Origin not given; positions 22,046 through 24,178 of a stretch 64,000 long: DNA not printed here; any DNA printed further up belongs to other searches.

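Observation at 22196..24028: SPASM protein lacking the radical-SAM cluster motif, fused to an S26B (SipW-like) peptidase and membrane anchor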

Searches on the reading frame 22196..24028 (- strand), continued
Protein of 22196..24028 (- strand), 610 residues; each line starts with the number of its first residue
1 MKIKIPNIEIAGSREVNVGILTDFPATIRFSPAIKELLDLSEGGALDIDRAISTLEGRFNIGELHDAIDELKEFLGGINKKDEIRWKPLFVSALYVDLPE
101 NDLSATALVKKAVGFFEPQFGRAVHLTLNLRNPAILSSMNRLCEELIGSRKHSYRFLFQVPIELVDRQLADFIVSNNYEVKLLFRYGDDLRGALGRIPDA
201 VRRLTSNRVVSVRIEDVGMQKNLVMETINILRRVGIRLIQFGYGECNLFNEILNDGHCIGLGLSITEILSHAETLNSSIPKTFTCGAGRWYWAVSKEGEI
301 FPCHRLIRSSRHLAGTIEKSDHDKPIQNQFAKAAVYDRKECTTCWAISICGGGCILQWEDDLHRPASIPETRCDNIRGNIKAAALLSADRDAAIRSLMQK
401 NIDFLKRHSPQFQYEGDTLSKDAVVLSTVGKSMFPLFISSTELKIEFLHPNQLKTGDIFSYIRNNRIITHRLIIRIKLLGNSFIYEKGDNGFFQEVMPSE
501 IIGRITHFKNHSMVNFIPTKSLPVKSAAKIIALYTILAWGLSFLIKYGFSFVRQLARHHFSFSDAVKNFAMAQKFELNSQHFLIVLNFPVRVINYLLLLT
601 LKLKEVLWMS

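Call 55: find_encoding_contigs(protein=P0018, flank=8000, max_places=3)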
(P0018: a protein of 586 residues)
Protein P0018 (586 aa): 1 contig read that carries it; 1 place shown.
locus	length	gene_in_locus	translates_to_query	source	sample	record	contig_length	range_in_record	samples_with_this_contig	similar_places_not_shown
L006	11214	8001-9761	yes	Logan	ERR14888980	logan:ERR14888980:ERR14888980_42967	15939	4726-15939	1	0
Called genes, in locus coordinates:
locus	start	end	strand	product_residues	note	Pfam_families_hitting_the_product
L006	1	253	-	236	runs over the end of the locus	-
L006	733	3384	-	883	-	-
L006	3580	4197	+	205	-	-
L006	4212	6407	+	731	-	PF00324:AA_permease, PF03522:SLC12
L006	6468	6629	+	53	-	-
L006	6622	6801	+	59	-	-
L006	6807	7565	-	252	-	-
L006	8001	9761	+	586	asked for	-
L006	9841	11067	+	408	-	PF04055:Radical_SAM, PF13353:Fer4_12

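Call 56: find_encoding_contigs(protein=P0085, flank=8000, max_places=3)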
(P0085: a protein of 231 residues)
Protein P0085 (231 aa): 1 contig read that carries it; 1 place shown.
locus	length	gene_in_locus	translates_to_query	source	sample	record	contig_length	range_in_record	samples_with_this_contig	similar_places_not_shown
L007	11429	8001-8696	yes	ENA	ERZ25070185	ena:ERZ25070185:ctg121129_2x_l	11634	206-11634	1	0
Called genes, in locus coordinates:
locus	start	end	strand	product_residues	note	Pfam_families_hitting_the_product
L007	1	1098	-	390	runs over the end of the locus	PF20703:nSTAND1, PF00004:AAA (faint)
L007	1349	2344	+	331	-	-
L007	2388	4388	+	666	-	PF00515:TPR_1 (weak), PF07719:TPR_2 (faint), PF13176:TPR_7 (faint), PF13374:TPR_10 (faint), PF13424:TPR_12, PF12770:CHAT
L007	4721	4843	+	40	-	-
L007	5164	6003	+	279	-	-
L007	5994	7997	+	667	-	-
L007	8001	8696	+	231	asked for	-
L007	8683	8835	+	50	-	-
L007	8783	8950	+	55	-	-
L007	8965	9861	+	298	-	PF04055:Radical_SAM, PF13353:Fer4_12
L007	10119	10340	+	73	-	-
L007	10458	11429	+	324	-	?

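Call 64: find_encoding_contigs(protein=P0001, flank=2000, max_places=4)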
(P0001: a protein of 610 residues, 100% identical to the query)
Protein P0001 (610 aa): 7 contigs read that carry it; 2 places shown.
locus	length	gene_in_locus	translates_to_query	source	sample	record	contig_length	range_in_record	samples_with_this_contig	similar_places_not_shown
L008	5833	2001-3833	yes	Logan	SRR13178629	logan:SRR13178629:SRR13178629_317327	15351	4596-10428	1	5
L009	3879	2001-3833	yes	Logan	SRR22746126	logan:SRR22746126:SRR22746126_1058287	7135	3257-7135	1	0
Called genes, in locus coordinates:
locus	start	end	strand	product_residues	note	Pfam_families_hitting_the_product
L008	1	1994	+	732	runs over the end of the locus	-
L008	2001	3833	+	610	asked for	-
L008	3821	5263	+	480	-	PF04055:Radical_SAM, PF13353:Fer4_12, PF13186:SPASM (weak)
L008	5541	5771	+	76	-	-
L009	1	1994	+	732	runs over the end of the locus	-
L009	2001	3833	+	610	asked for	-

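Call 65: find_encoding_contigs(protein=P0050, flank=8000, max_places=2)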
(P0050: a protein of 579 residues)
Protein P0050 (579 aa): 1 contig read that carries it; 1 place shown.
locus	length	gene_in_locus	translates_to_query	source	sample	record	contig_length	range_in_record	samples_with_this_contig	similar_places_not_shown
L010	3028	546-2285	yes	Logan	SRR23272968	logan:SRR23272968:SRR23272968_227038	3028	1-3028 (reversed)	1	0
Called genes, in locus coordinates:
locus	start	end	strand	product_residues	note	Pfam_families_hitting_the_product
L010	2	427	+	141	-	?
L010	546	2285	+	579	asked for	-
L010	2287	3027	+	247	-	?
